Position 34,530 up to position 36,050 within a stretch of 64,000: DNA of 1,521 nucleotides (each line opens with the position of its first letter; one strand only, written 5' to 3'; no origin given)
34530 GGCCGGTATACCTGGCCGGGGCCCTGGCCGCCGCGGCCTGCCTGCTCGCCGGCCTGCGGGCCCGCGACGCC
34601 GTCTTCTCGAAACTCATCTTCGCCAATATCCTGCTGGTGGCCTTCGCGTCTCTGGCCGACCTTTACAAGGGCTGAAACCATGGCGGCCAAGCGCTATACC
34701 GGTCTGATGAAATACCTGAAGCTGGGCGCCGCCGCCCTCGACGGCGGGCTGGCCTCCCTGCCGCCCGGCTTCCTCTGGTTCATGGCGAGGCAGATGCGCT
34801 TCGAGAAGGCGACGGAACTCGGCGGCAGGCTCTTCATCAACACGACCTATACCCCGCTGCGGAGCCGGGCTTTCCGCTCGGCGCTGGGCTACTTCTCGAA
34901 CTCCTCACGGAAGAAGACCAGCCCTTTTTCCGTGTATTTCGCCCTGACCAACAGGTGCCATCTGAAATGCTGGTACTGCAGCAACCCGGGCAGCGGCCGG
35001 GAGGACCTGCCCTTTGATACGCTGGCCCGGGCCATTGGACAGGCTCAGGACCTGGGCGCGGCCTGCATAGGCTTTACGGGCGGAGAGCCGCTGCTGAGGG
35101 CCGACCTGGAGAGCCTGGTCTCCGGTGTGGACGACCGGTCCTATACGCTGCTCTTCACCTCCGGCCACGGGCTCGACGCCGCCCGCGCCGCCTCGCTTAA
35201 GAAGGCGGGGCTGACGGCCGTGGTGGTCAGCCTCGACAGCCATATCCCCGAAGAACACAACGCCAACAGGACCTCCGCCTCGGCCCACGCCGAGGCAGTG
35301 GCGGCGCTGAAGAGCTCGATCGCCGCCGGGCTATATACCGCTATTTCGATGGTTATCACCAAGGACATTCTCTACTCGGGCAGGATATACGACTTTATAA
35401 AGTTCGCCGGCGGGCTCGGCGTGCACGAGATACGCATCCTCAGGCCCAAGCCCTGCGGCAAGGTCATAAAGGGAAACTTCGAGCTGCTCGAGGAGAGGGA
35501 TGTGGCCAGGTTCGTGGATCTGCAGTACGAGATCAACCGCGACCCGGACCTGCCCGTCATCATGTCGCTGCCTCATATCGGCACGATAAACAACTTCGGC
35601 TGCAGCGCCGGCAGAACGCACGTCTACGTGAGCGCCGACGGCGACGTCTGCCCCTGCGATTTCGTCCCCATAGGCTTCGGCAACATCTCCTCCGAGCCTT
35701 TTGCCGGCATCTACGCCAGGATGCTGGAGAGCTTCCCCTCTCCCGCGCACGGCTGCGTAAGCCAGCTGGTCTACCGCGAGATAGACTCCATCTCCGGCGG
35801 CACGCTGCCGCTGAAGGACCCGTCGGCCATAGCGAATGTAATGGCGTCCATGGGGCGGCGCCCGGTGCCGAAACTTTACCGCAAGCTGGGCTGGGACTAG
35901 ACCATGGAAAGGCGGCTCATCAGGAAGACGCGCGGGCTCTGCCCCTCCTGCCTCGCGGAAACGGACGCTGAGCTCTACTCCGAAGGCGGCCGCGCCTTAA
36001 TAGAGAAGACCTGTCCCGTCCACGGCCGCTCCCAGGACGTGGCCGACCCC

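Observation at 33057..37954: Lipoprotein - UbiA prenyltransferase - two radical SAM enzymes - methyltransferase operon: candidate pathway for a modified isoprenoid lipid or quinone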

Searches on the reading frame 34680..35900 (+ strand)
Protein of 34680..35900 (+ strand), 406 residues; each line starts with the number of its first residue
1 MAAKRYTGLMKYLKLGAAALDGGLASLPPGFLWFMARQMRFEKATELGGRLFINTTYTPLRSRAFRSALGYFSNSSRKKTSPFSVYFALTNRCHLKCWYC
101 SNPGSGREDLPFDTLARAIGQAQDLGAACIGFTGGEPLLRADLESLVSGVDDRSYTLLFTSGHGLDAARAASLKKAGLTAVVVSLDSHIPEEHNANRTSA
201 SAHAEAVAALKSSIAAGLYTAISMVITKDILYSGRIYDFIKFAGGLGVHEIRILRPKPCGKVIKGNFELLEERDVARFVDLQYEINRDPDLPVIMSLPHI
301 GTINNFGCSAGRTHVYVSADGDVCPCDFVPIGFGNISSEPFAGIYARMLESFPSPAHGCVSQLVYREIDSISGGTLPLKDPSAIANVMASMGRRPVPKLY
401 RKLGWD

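Call 3: search_protein_families(library=pfam, proteins=[window:34680-35900:+], max_evalue=0.01)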
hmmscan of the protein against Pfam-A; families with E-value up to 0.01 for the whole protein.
window:34680-35900:+ (406 aa): 3 families
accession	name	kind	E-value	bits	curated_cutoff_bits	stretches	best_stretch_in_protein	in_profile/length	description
PF04055.27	Radical_SAM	-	2.2e-16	60.9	29.5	1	89-225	3-149/166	Radical SAM superfamily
PF13186.11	SPASM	-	1.9e-07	31.7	21.5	1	308-346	1-44/67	Iron-sulfur cluster-binding domain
PF13353.11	Fer4_12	-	0.0053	17.5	22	1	90-196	12-124/137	4Fe-4S single cluster domain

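Call 4: search_protein_families(library=ncbifam, proteins=[window:34680-35900:+], max_evalue=0.01)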
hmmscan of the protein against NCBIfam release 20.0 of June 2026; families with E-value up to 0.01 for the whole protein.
window:34680-35900:+ (406 aa): 55 families (the best 25 are shown)
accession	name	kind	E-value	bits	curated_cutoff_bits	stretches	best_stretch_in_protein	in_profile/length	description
TIGR04303.1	GeoRSP_rSAM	equivalog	2.9e-31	109.2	400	1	81-343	3-273/325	GeoRSP system radical SAM/SPASM protein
TIGR02109.1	PQQ_syn_pqqE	equivalog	1.3e-24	86.9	381.35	1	80-326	4-257/358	pyrroloquinoline quinone biosynthesis protein PqqE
TIGR02668.1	moaA_archaeal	equivalog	5.6e-23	81.4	325.25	1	86-260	13-190/303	GTP 3',8-cyclase MoaA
NF045574.1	sacti_mat_StsB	exception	1.8e-22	79.8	625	1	81-346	94-361/466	StsB family radical SAM/SPASM domain sactipeptide maturase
TIGR02666.1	moaA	equivalog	1e-21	77.3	284.05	1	88-262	15-198/336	GTP 3',8-cyclase MoaA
TIGR04055.1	rSAM_NirJ2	equivalog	1.1e-21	77.7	500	1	87-346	4-274/326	putative heme d1 biosynthesis radical SAM protein NirJ2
TIGR04053.2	TIGR04053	equivalog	8.1e-21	74.7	395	2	79-229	4-161/366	TIGR04053 family radical SAM/SPASM domain-containing protein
NF001199.0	PRK00164.2-1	equivalog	8.4e-21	74.4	231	1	86-244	15-176/308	GTP 3',8-cyclase MoaA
TIGR04545.1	rSAM_ahbD_hemeb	equivalog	2.5e-20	73.2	500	2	87-288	4-207/339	heme b synthase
TIGR04347.1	pseudo_SAM_Halo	equivalog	2.1e-18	66.8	525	1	77-228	33-186/390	TIGR04347 family pseudo-SAM/SPASM protein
NF049973.1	radical_Rv1681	equivalog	1e-16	60.8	380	1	92-249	81-240/326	Rv1681 family radical SAM protein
TIGR04546.1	rSAM_ahbC_deAc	equivalog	3.3e-16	59.1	650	1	82-228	39-187/390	12,18-didecarboxysiroheme deacetylase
TIGR04133.1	rSAM_w_lipo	hypoth_equivalog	3.5e-16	59.1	425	1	84-347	25-302/350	TIGR04133 family radical SAM/SPASM protein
TIGR03962.1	mycofact_rSAM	equivalog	2.4e-15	56.5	265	1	79-338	8-274/339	mycofactocin radical SAM maturase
TIGR04251.1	SCM_rSAM_ScmF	equivalog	3.6e-15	56.2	400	1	84-269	5-197/353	SynChlorMet cassette radical SAM/SPASM protein ScmF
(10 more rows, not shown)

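Call 17: search_solved_structures(query=window:34680-35900:+, max_evalue=0.001)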
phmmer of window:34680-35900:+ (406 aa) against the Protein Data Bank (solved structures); distinct sequences matched with E-value up to 0.001: 11.
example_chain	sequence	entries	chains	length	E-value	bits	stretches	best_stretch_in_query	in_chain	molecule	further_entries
6c8v_A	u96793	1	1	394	1.7e-10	44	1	81-272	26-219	Coenzyme PQQ synthesis protein E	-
6efn_A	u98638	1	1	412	6.3e-09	38.8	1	80-350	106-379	Sporulation killing factor maturation protein SkfB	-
7vob_C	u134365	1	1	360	2.7e-08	36.7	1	79-226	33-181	Cytosylglucuronate decarboxylase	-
7voc_C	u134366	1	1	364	2.8e-08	36.6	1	79-226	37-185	Cytosylglucuronate decarboxylase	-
1tv7_A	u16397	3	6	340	5.3e-07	32.4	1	87-239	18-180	Molybdenum cofactor biosynthesis protein A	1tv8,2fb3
2fb2_A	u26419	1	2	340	5.7e-07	32.3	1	87-238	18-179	Molybdenum cofactor biosynthesis protein A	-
8wm2_A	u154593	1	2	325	7.5e-07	31.9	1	88-196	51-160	Fe-S radical SAM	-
6q2p_A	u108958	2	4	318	1.7e-05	27.5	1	75-141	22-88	Radical S-adenosyl methionine domain-containing protein 2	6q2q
5vsl_A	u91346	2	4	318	1.7e-05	27.5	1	75-141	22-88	Radical S-adenosyl methionine domain-containing protein 2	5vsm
7tol_A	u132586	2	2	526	0.00011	24.8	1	82-187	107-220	glycerol dibiphytanyl glycerol tetraether - macrocyclic archaeol synthase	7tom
5v1q_A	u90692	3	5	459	0.00032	23.3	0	87-184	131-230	Radical SAM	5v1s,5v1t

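Call 98: find_related_loci(query=A5, collection=metagenome_contigs, flank=10000)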
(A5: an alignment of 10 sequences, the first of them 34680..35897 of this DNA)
Query A5 (406 aa) in metagenome_contigs; peptide patterns used: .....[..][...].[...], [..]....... (x = any residue, [..] = any of these).
434 stretches matched a pattern; 280 encode a relative of the query (tblastn E <= 1e-3); the best 80 are kept; 80 distinct loci.
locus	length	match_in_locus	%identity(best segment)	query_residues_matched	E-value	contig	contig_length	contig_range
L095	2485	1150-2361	76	1-404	0e+0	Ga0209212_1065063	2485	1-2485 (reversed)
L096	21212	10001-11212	75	1-404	0e+0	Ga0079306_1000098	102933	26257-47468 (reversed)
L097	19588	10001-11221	50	1-405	1e-141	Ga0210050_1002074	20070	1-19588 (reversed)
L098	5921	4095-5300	49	4-405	2e-141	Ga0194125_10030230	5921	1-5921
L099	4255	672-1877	49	4-405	8e-144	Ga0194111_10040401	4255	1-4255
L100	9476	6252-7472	50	1-405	9e-141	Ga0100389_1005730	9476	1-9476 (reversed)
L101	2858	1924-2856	59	1-312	6e-129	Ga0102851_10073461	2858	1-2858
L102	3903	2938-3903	51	7-327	5e-110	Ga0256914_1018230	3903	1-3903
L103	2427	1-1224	83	71-404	1e-107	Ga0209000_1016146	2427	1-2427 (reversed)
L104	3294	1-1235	82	71-404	3e-95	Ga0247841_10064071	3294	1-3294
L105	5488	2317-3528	37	2-405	8e-86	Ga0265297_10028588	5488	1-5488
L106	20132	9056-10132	42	5-366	1e-85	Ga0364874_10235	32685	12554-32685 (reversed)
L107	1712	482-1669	36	8-403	5e-90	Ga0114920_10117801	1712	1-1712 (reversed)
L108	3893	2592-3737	38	24-405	2e-85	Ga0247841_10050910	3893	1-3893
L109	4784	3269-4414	38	24-405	6e-84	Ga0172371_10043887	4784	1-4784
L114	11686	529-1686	38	7-403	7e-79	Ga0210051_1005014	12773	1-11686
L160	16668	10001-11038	35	24-372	1e-63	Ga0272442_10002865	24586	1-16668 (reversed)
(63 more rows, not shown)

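Call 106: search_protein_families(library=pfam, proteins=[L160:9508-9963:+, L160:9054-9503:+, L114:9753-10730:+], max_evalue=0.1)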
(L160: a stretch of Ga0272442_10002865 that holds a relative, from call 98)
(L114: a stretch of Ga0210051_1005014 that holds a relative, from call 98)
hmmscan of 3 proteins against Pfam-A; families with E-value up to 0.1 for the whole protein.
L160:9508-9963:+ (152 aa): 2 families
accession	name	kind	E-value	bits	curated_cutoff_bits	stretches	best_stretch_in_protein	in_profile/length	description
PF14256.11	YwiC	-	0.042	14.6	25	1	26-98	16-85/126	YwiC-like protein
PF14093.11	DUF4271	-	0.053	13.8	29.7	1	8-96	58-144/206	Domain of unknown function (DUF4271)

L160:9054-9503:+ (150 aa): 1 family
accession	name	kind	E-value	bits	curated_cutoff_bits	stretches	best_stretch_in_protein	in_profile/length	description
PF14093.11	DUF4271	-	0.053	13.8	29.7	1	3-123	45-164/206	Domain of unknown function (DUF4271)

L114:9753-10730:+ (326 aa): 3 families
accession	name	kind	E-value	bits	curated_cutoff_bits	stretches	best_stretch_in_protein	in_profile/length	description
PF00348.22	polyprenyl_synt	-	4.1e-71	239.6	27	1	29-277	4-250/251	Polyprenyl synthetase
PF03485.21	Arg_tRNA_synt_N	-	0.0028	18.6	21.5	1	259-303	9-54/85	Arginyl tRNA synthetase N terminal domain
PF01253.27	SUI1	-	0.037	14.9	25.5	1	233-271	11-48/77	Translation initiation factor SUI1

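Call 107: search_protein_families(library=ncbifam, proteins=[L160:9508-9963:+], max_evalue=1e-10)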
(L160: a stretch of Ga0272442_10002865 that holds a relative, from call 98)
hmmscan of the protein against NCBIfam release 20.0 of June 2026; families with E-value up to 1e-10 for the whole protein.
L160:9508-9963:+ (152 aa): 0 families
